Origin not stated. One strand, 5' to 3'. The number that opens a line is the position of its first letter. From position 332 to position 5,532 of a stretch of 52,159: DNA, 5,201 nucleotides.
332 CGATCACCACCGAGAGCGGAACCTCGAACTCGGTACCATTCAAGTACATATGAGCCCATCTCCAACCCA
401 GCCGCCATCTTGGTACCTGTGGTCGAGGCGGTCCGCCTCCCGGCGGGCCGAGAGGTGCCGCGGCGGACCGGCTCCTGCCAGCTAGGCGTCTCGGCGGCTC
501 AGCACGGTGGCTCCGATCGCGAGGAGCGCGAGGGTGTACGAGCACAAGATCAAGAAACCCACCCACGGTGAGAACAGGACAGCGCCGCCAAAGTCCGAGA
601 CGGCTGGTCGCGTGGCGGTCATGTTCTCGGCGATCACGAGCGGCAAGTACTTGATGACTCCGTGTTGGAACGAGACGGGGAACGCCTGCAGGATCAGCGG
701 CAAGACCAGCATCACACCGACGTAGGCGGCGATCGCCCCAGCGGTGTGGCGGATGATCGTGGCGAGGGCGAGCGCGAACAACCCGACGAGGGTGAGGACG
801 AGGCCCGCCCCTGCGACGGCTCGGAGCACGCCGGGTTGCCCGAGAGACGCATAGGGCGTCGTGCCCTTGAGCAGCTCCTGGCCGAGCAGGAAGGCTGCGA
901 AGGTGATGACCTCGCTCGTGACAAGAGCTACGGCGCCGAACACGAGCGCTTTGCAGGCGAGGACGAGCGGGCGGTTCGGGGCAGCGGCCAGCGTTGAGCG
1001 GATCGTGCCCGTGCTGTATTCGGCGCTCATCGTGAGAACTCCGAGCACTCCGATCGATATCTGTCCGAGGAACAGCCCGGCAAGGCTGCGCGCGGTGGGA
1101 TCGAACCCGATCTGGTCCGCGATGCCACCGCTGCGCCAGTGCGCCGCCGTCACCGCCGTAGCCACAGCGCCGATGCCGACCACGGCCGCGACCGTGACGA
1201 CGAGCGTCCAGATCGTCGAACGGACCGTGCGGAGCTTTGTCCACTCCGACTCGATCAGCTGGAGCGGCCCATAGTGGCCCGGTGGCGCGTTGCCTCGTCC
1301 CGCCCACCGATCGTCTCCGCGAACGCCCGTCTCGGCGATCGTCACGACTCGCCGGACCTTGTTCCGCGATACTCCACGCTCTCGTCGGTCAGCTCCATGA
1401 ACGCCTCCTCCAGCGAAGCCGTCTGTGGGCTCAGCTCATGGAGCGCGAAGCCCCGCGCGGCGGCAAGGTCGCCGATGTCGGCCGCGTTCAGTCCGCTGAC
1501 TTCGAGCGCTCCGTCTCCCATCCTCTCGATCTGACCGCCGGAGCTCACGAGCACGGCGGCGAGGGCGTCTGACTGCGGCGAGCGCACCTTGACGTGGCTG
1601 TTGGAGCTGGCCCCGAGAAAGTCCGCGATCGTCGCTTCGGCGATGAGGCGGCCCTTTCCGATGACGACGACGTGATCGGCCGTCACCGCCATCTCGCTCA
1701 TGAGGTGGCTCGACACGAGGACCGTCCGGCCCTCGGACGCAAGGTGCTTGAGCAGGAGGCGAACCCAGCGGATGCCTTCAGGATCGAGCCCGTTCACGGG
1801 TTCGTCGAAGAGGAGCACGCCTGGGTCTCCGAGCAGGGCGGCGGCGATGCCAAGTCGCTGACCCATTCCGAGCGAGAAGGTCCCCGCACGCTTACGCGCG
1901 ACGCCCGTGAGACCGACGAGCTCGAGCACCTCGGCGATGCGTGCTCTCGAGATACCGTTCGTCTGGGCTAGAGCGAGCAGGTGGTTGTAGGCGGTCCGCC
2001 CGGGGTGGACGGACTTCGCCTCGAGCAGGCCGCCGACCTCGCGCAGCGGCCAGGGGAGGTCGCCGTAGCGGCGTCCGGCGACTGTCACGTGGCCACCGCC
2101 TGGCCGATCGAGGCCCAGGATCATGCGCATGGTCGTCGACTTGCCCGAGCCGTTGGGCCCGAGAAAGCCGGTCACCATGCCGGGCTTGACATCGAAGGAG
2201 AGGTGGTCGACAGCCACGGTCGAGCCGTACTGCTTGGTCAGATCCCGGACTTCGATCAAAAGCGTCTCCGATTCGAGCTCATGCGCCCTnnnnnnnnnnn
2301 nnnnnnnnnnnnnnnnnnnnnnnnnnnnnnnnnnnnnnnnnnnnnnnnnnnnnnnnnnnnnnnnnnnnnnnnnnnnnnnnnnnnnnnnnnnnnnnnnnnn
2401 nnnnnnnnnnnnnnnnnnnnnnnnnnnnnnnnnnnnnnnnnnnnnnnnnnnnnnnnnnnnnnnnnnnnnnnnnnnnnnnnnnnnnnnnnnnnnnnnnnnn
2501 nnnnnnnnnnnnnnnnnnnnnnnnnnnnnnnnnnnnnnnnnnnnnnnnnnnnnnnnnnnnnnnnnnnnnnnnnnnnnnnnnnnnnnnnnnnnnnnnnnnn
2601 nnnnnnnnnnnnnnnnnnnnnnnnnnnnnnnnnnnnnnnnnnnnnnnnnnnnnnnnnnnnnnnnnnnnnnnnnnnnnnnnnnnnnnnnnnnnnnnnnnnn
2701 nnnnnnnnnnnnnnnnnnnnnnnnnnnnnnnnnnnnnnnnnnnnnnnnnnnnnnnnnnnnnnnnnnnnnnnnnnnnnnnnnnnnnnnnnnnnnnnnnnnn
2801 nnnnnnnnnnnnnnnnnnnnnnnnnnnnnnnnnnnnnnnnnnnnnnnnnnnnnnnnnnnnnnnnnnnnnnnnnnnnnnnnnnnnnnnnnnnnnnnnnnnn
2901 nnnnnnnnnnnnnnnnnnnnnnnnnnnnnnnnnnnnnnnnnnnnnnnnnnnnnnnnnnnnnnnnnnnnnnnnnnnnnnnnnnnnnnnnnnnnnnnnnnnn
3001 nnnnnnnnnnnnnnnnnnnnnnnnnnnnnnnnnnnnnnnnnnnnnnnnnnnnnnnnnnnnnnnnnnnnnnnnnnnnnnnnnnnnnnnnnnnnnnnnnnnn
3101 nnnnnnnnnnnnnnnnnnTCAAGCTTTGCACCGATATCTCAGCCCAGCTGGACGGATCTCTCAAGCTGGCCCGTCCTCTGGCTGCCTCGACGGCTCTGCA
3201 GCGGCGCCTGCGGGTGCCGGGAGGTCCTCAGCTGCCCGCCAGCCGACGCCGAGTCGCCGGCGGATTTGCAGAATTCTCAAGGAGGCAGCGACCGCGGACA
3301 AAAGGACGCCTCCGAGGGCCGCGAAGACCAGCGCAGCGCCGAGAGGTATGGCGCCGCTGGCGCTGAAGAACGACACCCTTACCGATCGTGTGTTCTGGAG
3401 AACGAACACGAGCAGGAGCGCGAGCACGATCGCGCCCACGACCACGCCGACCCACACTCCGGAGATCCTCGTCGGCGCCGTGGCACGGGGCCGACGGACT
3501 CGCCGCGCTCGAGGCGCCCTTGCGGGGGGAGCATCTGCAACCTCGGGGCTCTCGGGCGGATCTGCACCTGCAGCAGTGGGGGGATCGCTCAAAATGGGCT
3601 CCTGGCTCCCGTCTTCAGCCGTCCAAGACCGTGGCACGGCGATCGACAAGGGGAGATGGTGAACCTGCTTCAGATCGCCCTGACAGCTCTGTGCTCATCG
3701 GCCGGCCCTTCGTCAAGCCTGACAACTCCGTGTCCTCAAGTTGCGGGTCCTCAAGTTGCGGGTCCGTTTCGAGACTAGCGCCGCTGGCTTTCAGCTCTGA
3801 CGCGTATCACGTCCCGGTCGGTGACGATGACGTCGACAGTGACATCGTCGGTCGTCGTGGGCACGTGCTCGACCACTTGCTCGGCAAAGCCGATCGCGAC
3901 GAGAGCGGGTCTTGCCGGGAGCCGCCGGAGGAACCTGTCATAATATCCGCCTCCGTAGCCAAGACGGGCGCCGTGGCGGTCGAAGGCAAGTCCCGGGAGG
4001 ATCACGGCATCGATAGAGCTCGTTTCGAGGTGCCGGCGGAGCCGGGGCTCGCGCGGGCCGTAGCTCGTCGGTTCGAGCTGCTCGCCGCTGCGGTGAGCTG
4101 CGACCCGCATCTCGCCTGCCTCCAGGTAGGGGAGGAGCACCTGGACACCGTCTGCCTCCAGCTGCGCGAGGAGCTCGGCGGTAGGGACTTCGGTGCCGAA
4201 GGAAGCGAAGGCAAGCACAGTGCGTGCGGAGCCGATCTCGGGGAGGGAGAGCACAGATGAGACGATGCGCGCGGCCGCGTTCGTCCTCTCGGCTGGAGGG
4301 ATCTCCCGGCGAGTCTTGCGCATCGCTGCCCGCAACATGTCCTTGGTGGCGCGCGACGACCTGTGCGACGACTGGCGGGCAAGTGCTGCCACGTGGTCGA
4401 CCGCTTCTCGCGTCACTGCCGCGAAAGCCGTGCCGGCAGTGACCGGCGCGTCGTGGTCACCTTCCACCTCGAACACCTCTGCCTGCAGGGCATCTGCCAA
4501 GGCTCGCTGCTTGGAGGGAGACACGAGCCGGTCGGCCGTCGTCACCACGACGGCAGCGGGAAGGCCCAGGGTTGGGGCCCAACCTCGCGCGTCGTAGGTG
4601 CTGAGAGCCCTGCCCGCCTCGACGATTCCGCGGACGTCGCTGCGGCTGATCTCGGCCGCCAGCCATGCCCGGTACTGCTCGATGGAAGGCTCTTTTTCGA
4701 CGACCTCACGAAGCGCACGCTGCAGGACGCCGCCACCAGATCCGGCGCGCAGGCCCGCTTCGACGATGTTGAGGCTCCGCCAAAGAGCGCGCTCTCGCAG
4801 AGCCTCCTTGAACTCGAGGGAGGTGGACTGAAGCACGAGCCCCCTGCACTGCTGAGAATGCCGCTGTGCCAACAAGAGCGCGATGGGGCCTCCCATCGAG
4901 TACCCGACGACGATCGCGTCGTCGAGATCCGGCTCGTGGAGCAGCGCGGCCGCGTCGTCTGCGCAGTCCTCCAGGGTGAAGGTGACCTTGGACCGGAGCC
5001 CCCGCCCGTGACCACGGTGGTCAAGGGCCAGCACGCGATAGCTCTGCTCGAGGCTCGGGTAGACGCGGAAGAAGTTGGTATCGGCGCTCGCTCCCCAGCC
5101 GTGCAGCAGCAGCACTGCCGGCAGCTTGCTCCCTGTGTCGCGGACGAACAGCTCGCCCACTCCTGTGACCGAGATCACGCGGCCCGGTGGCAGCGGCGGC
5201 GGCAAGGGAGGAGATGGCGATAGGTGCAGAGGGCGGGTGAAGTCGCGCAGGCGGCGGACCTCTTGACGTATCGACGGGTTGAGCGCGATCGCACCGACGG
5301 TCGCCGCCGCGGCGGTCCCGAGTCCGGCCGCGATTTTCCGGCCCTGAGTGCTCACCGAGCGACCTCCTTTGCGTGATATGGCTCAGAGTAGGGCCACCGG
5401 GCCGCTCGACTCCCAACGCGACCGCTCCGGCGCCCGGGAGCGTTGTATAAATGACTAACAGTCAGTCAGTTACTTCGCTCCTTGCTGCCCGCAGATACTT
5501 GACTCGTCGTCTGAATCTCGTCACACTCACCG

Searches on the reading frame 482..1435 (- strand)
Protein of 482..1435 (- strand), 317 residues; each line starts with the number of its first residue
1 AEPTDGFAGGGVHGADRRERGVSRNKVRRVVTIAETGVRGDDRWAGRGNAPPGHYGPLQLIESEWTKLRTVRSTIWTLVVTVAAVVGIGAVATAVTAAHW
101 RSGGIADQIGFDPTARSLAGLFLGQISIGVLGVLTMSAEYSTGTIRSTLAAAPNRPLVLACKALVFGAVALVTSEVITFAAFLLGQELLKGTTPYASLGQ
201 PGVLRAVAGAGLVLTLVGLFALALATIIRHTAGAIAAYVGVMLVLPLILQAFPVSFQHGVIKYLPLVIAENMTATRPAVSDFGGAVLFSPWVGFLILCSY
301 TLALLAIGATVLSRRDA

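Call 17: search_protein_families(library=pfam, proteins=[window:482-1435:-], max_evalue=0.001)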
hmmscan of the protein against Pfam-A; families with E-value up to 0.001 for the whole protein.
window:482-1435:- (317 aa): 2 families
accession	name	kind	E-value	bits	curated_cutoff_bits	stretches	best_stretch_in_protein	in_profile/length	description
PF12679.13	ABC2_membrane_2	-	1e-08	35.2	27.2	1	98-316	40-282/283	ABC-2 family transporter protein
PF12730.13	ABC2_membrane_4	-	6.5e-08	33.2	27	1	60-235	1-169/179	ABC-2 family transporter protein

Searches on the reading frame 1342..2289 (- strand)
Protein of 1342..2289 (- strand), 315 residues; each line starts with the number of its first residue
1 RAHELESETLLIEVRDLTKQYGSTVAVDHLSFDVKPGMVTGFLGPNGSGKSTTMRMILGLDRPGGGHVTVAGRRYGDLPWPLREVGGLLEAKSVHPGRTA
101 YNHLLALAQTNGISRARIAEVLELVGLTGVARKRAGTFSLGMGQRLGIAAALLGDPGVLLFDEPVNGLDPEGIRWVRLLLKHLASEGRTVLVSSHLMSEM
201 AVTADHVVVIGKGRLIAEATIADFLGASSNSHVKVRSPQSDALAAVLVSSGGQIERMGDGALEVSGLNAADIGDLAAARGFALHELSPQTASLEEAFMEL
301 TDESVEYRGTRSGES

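Call 17: search_protein_families(library=pfam, proteins=[window:1342-2289:-], max_evalue=0.001)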
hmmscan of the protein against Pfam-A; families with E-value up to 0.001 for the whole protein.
window:1342-2289:- (315 aa): 2 families
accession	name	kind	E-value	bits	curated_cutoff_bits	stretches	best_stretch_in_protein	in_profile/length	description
PF00005.33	ABC_tran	-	1e-25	91.4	25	1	28-166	2-137/137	ABC transporter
PF13304.12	AAA_21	-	6e-15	56.5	27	1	137-197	237-300/304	AAA domain, putative AbiEii toxin, Type IV TA system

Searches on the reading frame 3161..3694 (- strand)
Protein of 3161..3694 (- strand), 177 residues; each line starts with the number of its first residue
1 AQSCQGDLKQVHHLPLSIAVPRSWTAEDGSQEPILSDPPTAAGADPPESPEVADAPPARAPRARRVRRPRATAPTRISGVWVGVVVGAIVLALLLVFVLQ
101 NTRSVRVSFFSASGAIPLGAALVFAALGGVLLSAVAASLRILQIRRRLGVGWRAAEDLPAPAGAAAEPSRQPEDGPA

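Call 17: search_protein_families(library=pfam, proteins=[window:3161-3694:-], max_evalue=0.001)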
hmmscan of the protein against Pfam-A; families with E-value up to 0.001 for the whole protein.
window:3161-3694:- (177 aa): 1 family
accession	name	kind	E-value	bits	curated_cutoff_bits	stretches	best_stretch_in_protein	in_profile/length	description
PF06305.16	LapA_dom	-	8.6e-08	32.4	28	1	100-148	1-49/64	Lipopolysaccharide assembly protein A domain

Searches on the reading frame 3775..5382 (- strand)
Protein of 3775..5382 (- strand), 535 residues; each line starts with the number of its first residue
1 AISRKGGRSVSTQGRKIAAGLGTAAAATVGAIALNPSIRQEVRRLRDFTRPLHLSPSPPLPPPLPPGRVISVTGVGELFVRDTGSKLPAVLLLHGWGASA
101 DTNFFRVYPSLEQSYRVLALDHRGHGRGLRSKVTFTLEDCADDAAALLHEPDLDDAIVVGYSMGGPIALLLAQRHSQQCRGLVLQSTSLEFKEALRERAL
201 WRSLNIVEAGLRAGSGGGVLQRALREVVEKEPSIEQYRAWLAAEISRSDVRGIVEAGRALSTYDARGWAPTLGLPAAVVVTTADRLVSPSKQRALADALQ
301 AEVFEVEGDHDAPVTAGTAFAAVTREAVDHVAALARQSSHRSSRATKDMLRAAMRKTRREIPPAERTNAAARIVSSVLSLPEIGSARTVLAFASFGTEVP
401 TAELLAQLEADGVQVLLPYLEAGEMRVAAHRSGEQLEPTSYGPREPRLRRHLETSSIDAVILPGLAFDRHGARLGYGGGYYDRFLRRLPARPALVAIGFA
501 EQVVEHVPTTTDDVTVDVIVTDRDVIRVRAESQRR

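Call 17: search_protein_families(library=pfam, proteins=[window:3775-5382:-], max_evalue=0.001)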
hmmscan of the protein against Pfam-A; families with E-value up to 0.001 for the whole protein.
window:3775-5382:- (535 aa): 4 families
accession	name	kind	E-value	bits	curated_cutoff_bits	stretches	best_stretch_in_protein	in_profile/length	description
PF01812.26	5-FTHF_cyc-lig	-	4.7e-40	137.9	27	1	347-521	1-185/186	5-formyltetrahydrofolate cyclo-ligase family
PF00561.26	Abhydrolase_1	-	4.3e-25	89.2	25.8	1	88-310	1-238/245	alpha/beta hydrolase fold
PF12146.15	Hydrolase_4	-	2.8e-18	66.5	27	1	89-303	6-221/239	Serine aminopeptidase, S33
PF12697.13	Abhydrolase_6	-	1.4e-17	65.5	26.3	1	90-322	1-216/217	Alpha/beta hydrolase family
